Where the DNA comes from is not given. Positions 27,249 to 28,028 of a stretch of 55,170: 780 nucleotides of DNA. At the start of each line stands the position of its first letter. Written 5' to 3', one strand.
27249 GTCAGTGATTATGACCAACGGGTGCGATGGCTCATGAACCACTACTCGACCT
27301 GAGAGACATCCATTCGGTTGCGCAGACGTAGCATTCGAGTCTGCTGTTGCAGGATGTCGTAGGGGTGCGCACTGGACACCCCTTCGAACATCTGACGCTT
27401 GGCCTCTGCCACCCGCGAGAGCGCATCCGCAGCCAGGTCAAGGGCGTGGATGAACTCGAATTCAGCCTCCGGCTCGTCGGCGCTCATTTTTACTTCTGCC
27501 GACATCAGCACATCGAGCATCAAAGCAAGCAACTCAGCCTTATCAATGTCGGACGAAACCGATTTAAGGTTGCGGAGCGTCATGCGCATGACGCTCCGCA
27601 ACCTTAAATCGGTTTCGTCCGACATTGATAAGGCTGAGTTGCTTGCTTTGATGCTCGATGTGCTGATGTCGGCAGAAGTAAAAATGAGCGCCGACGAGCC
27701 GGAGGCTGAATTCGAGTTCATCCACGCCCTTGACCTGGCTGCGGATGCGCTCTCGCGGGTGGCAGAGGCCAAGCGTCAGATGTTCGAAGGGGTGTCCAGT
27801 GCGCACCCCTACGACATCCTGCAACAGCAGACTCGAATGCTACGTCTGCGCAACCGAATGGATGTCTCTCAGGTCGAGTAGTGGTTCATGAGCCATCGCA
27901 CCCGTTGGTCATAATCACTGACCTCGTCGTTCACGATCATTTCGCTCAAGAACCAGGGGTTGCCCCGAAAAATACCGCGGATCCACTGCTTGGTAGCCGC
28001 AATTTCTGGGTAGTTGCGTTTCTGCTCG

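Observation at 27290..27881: The axis cuts through a coding region and the outer ends cut another gene, so the 27.6-kb unit looks like a randomly broken fragment rather than an evolved telomere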

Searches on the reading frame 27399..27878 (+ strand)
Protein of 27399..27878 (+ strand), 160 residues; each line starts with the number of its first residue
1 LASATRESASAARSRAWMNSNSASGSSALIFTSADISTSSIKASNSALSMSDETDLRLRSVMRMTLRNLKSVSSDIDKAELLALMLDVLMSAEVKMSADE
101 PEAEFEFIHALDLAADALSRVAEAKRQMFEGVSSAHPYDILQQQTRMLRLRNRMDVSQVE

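Call 41: find_encoding_contigs(protein=window:27399-27878:+, flank=3000, max_places=6)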
Protein window:27399-27878:+ (160 aa): no gene with exactly this product is on record in the collection.
